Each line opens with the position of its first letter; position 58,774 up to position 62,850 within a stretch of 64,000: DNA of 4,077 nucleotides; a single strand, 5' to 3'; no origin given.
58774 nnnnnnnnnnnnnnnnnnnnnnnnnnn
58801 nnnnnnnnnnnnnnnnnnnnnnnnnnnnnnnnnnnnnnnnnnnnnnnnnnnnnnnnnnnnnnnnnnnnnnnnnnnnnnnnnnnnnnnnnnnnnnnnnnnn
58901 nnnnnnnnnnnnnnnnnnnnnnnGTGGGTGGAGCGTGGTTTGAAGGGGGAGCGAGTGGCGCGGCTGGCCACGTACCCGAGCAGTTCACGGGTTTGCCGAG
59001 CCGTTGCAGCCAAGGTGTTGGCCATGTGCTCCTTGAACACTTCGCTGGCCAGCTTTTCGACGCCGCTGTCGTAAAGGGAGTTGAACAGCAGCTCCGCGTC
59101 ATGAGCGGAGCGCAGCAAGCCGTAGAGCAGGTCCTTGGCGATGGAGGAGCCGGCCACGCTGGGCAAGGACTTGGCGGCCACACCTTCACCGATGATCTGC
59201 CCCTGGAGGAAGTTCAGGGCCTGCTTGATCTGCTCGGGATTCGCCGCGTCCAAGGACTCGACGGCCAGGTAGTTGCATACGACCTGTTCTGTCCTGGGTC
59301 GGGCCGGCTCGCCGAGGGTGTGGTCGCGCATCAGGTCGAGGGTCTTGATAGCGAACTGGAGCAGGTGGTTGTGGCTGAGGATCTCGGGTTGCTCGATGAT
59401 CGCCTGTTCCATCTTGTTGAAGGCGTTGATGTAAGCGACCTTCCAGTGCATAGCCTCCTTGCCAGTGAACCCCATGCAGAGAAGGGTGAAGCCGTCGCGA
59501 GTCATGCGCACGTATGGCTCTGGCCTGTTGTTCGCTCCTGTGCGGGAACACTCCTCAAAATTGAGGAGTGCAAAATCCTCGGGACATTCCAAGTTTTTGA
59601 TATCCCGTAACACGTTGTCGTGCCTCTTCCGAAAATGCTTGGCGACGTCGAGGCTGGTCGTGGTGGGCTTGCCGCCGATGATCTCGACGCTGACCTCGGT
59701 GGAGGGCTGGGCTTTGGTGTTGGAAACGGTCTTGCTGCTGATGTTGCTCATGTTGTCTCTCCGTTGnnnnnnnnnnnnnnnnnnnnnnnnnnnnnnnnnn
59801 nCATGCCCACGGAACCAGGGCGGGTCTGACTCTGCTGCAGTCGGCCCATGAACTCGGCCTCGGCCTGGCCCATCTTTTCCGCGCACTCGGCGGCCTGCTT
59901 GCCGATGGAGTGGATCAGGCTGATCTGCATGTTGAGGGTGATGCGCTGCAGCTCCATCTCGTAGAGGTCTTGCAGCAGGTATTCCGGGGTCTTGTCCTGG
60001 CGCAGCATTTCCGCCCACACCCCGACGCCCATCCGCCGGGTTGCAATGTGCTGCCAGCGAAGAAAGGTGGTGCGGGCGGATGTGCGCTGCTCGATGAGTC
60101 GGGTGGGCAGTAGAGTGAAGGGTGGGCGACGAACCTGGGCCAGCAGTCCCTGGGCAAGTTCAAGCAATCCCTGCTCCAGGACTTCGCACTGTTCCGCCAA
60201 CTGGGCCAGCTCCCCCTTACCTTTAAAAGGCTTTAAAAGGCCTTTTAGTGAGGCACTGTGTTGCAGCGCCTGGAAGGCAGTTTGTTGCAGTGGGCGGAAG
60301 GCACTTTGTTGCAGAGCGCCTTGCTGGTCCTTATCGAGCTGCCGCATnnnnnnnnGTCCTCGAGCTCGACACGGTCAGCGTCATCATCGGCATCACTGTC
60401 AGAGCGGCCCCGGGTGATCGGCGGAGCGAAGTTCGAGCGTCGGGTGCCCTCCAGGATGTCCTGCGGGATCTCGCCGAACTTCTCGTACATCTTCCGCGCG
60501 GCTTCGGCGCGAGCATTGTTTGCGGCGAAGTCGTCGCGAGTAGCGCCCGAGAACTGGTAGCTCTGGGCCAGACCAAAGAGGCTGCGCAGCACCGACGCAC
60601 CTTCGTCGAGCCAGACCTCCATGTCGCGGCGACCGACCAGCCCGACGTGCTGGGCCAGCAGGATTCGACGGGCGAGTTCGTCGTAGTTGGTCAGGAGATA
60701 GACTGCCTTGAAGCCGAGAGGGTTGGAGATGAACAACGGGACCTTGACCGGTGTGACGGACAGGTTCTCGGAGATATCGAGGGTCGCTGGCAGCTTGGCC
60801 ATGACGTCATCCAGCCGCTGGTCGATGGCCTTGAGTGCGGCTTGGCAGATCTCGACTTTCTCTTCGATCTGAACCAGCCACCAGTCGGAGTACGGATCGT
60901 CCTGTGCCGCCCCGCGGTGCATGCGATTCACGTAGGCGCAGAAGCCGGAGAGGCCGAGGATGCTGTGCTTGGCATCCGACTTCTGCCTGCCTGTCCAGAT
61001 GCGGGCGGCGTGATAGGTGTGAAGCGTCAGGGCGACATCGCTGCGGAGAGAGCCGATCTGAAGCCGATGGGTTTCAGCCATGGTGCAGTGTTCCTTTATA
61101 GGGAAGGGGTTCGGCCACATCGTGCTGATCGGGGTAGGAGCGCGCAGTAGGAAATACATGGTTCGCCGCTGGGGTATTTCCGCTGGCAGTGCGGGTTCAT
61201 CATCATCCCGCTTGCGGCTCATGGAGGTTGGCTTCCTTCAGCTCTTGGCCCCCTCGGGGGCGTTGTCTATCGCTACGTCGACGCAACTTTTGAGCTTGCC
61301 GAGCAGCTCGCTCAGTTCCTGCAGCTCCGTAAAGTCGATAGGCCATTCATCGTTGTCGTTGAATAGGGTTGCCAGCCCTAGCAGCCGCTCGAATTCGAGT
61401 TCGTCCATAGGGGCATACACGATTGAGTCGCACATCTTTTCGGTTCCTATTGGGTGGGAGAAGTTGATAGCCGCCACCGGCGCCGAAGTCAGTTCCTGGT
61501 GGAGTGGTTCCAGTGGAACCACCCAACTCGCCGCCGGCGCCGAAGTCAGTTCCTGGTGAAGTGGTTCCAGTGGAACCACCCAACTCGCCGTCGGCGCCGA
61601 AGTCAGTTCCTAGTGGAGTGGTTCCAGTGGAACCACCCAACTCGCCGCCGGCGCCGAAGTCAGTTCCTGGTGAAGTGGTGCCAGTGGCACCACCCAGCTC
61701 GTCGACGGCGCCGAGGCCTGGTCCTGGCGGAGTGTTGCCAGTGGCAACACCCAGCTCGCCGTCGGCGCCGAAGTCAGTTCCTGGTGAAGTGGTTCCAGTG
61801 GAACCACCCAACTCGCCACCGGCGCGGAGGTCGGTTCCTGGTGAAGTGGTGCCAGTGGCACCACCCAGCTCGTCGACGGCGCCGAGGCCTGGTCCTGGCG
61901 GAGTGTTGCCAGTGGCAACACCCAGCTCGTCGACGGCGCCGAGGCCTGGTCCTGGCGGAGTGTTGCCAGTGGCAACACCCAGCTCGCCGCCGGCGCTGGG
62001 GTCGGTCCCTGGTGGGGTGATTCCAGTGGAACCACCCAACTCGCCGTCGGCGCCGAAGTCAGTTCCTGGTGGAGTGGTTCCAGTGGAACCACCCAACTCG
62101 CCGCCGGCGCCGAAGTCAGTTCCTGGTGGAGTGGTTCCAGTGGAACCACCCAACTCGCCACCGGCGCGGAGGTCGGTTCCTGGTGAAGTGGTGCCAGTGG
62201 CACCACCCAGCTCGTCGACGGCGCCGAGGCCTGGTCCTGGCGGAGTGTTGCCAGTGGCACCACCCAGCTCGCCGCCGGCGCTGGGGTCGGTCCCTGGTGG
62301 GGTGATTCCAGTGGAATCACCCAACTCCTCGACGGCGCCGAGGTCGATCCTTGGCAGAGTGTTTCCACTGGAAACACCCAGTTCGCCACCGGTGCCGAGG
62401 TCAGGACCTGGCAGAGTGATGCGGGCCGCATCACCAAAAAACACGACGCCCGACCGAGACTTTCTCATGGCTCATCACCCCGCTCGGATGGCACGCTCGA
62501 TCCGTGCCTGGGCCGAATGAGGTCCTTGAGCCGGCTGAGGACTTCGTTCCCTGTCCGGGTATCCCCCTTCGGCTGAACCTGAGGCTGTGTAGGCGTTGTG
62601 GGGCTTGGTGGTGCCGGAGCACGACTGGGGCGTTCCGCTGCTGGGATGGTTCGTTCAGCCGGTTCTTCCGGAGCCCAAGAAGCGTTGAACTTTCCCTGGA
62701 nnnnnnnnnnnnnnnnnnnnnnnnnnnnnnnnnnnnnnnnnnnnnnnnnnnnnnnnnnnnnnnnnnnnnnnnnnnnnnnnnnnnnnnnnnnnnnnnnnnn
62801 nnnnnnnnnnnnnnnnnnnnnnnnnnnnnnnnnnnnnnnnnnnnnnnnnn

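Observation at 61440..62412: Seventeen tandem 57-bp repeats next to the replication-protein gene: pKLC102-type oriV candidate with an ambiguous coding status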

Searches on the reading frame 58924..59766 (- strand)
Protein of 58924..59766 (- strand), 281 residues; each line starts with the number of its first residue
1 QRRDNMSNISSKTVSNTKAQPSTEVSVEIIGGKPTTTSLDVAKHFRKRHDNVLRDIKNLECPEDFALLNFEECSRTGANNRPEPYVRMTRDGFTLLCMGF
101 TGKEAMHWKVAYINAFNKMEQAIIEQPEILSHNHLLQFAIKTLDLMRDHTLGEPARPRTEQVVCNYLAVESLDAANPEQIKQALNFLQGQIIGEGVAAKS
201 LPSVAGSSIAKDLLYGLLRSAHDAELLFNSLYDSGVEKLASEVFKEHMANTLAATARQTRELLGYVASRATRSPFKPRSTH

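Call 44: search_protein_families(library=pfam, proteins=[window:58924-59766:-], max_evalue=0.01)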
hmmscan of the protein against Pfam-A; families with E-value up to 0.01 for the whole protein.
window:58924-59766:- (281 aa): 1 family
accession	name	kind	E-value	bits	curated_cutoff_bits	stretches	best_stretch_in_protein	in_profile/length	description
PF09669.15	Phage_pRha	-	1.3e-30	106.3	29.9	1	36-121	1-91/91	Phage regulatory protein Rha (Phage_pRha)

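Call 45: search_protein_families(library=ncbifam, proteins=[window:58924-59766:-], max_evalue=0.01)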
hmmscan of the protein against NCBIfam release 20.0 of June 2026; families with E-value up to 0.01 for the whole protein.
window:58924-59766:- (281 aa): 1 family
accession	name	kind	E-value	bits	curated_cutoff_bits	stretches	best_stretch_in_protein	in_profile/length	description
TIGR02681.1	phage_pRha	subfamily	5e-30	103.8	45.95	1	32-124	10-105/108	phage regulatory protein, Rha family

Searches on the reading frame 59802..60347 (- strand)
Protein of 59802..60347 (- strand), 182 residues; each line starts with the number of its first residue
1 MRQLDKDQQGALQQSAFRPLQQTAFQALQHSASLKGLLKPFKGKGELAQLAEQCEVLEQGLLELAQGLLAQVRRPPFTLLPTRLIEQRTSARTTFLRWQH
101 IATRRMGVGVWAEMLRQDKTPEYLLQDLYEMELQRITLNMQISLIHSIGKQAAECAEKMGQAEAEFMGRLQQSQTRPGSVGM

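Call 44: search_protein_families(library=pfam, proteins=[window:59802-60347:-], max_evalue=0.01)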
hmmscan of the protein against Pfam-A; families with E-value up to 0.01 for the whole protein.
window:59802-60347:- (182 aa): 1 family
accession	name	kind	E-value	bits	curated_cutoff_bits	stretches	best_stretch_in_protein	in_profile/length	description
PF11358.13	DUF3158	-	2.4e-53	180.3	27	1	17-170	1-155/156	Protein of unknown function (DUF3158)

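Call 45: search_protein_families(library=ncbifam, proteins=[window:59802-60347:-], max_evalue=0.01)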
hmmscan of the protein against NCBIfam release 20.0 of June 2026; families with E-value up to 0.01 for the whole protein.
window:59802-60347:- (182 aa): 0 families

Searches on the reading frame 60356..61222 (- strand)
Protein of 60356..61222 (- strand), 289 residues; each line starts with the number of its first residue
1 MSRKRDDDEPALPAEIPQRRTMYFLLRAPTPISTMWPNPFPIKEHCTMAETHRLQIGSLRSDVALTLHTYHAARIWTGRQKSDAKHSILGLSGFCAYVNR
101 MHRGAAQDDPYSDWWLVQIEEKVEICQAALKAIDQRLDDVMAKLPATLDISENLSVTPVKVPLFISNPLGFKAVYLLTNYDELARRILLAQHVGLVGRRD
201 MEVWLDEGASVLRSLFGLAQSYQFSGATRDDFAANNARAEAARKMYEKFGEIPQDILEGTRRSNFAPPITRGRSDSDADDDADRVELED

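Call 44: search_protein_families(library=pfam, proteins=[window:60356-61222:-], max_evalue=0.01)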
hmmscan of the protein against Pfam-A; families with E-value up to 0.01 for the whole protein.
window:60356-61222:- (289 aa): 1 family
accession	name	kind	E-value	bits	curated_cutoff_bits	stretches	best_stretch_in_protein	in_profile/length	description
PF08900.16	AcaB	-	2e-71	240.7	27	1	55-269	1-214/215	Transcriptional regulator AcaB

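Call 45: search_protein_families(library=ncbifam, proteins=[window:60356-61222:-], max_evalue=0.01)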
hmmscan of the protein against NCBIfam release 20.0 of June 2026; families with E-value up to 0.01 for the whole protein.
window:60356-61222:- (289 aa): 1 family
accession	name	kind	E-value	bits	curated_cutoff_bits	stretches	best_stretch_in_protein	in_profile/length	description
TIGR03761.1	ICE_PFL4669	equivalog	2.5e-91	305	110.7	1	57-272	1-215/216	PFL_4669 family integrating conjugative element protein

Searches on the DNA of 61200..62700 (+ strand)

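Call 4: search_dna_similar(query=window:61200-62700:+, collection=plasmids, mode=near, max_rows=30)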
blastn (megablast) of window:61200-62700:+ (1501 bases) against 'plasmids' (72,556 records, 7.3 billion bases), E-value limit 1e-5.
Records with a match: 6; places in all: 51; records where one place covers at least 80% of the query: 2.
Best place of each record, by identity: 95-99% 1; 80-90% 5.
By first word of the organism name: Pseudomonas 6.
By predicted mobility (MOB-suite, as given by PLSDB): conjugative 4; non-mobilizable 2.
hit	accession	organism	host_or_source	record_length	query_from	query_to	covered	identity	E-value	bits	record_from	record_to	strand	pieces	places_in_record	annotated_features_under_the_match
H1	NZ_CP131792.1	Pseudomonas aeruginosa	Homo sapiens,culture,blood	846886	1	1501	100%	82.8%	0e+0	1765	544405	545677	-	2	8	STY4528 family pathogenicity island replication protein | hypothetical protein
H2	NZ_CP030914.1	Pseudomonas aeruginosa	Homo sapiens,sputum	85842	1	1501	91%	82.5%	6e-171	1200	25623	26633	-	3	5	hypothetical protein | STY4528 family pathogenicity island replication protein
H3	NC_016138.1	Pseudomonas aeruginosa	-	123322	298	1501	74%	95.7%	0e+0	1780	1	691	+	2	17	STY4528 family pathogenicity island replication protein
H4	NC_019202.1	Pseudomonas aeruginosa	airways of a cystic fibrosis patient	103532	378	1501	75%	88.3%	0e+0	1345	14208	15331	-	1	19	STY4528 family pathogenicity island replication protein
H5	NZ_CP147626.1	Pseudomonas aeruginosa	-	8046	1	547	36%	83.7%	2e-141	510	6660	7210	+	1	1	none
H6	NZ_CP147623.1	Pseudomonas aeruginosa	Homo sapiens,bloodstream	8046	1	547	36%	83.7%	2e-141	510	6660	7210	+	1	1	none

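Call 6: get_annotated_region(hit=H4, flank=3000)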
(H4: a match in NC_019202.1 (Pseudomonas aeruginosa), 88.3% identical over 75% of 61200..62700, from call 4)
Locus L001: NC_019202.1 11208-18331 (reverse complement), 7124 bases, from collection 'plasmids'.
description: Pseudomonas aeruginosa plasmid pKLC102, complete sequence
organism: Pseudomonas aeruginosa (NCBI taxid 287)
taxonomy: Bacteria; Pseudomonadota; Gammaproteobacteria; Pseudomonadales; Pseudomonadaceae; Pseudomonas; Pseudomonas aeruginosa
host: -; source: airways of a cystic fibrosis patient; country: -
typing (MOB-suite, as given by PLSDB): conjugative; replicon rep_cluster_322; relaxase MOBH; mating-pair formation MPF_G
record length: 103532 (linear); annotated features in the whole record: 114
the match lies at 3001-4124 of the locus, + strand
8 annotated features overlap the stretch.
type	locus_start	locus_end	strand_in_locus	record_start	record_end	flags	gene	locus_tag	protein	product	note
CDS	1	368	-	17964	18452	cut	-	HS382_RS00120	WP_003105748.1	single-stranded DNA-binding protein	-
CDS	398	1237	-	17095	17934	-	-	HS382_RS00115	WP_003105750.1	Rha family transcriptional regulator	-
CDS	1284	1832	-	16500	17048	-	-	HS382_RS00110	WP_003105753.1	DUF3158 family protein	-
CDS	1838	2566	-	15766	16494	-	-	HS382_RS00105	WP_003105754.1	PFL_4669 family integrating conjugative element protein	-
CDS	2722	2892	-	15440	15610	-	-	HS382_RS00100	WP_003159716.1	hypothetical protein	-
CDS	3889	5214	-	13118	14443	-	-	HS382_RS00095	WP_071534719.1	STY4528 family pathogenicity island replication protein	-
CDS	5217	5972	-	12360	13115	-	-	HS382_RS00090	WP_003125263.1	DUF2857 domain-containing protein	-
CDS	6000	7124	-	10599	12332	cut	-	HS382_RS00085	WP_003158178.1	ParB family protein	-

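Call 14: get_annotated_region(hit=H1, flank=2500)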
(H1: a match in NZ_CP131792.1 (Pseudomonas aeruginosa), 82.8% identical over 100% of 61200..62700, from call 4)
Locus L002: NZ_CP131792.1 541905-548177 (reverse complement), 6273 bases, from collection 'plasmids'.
description: Pseudomonas aeruginosa strain 2014S05-249 plasmid p2014S05-249-1, complete sequence
organism: Pseudomonas aeruginosa (NCBI taxid 287)
taxonomy: Bacteria; Pseudomonadota; Gammaproteobacteria; Pseudomonadales; Pseudomonadaceae; Pseudomonas; Pseudomonas aeruginosa
host: -; source: Homo sapiens,culture,blood; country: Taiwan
typing (MOB-suite, as given by PLSDB): conjugative; replicon rep_cluster_322; relaxase MOBH; mating-pair formation MPF_G
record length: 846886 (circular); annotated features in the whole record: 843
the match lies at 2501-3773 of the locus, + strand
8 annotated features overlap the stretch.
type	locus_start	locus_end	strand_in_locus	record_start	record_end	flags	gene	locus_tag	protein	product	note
CDS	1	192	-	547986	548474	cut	-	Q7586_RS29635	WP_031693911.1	single-stranded DNA-binding protein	-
CDS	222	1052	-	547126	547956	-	-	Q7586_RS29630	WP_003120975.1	Rha family transcriptional regulator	-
CDS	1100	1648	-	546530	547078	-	-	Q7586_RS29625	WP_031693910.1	DUF3158 family protein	-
CDS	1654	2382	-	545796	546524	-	-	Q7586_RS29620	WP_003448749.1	PFL_4669 family integrating conjugative element protein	-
CDS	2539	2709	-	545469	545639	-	-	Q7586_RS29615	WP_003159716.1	hypothetical protein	-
CDS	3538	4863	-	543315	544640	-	-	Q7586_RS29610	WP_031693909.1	STY4528 family pathogenicity island replication protein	-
CDS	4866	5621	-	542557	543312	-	-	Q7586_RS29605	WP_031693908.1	DUF2857 domain-containing protein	-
CDS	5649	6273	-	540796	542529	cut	-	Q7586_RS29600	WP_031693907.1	ParB family protein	-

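Call 15: get_annotated_region(hit=H2, flank=2500)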
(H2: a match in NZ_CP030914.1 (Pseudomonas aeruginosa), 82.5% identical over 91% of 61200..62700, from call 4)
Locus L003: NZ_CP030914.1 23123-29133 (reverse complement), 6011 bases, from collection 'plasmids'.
description: Pseudomonas aeruginosa strain Y89 plasmid pY89, complete sequence
organism: Pseudomonas aeruginosa (NCBI taxid 287)
taxonomy: Bacteria; Pseudomonadota; Gammaproteobacteria; Pseudomonadales; Pseudomonadaceae; Pseudomonas; Pseudomonas aeruginosa
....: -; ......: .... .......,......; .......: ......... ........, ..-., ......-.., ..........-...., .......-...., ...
typing (MOB-suite, as given by PLSDB): conjugative; replicon rep_cluster_322; relaxase MOBH; mating-pair formation MPF_G
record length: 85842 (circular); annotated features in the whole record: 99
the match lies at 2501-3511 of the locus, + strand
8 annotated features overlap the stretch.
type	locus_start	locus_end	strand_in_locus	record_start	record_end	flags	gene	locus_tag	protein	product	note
CDS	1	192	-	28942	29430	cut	-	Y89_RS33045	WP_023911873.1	single-stranded DNA-binding protein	-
CDS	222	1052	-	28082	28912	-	-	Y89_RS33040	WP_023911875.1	Rha family transcriptional regulator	-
CDS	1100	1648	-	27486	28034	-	-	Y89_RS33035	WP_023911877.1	DUF3158 family protein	-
CDS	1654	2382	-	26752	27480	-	-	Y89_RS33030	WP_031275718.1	PFL_4669 family integrating conjugative element protein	-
CDS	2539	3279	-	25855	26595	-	-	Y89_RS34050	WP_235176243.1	hypothetical protein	-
CDS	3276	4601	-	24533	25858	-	-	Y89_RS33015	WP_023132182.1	STY4528 family pathogenicity island replication protein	-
CDS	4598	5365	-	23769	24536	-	-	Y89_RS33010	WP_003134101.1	DUF2857 domain-containing protein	-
CDS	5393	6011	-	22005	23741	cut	-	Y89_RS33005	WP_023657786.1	ParB family protein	-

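Call 16: get_annotated_region(hit=H5, flank=4000)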
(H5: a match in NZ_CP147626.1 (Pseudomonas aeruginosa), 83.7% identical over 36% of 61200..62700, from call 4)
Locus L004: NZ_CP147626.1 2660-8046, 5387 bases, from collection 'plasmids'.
description: Pseudomonas aeruginosa strain GN06858 plasmid unnamed2, complete sequence
organism: Pseudomonas aeruginosa (NCBI taxid 287)
taxonomy: Bacteria; Pseudomonadota; Gammaproteobacteria; Pseudomonadales; Pseudomonadaceae; Pseudomonas; Pseudomonas aeruginosa
host: -; source: -; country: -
typing (MOB-suite, as given by PLSDB): non-mobilizable
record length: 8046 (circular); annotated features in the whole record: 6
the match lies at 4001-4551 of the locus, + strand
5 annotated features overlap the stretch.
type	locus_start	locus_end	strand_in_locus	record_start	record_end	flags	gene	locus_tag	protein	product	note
CDS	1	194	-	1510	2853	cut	-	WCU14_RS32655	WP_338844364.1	type IA DNA topoisomerase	-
CDS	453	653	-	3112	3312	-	crpP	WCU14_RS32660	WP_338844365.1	ICE-associated protein CrpP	-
CDS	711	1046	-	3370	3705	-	-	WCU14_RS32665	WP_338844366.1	helix-turn-helix transcriptional regulator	-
CDS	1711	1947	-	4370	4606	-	-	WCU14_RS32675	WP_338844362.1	hypothetical protein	-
CDS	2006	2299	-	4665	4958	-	-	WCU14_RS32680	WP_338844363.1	Rha family transcriptional regulator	-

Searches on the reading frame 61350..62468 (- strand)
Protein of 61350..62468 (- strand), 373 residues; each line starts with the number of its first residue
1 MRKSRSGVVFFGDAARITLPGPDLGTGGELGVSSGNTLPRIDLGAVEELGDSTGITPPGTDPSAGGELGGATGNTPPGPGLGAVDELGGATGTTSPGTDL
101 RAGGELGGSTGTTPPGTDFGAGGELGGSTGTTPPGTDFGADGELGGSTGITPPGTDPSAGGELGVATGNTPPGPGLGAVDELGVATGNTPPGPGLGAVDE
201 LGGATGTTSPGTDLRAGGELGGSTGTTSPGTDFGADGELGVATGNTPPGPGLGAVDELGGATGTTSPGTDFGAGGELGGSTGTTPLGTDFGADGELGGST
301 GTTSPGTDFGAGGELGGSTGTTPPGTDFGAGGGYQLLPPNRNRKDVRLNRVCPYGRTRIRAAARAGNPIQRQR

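Call 44: search_protein_families(library=pfam, proteins=[window:61350-62468:-], max_evalue=0.01)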
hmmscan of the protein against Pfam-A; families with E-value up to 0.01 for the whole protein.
window:61350-62468:- (373 aa): 0 families

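Call 45: search_protein_families(library=ncbifam, proteins=[window:61350-62468:-], max_evalue=0.01)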
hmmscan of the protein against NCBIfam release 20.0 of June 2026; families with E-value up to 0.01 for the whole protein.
window:61350-62468:- (373 aa): 0 families
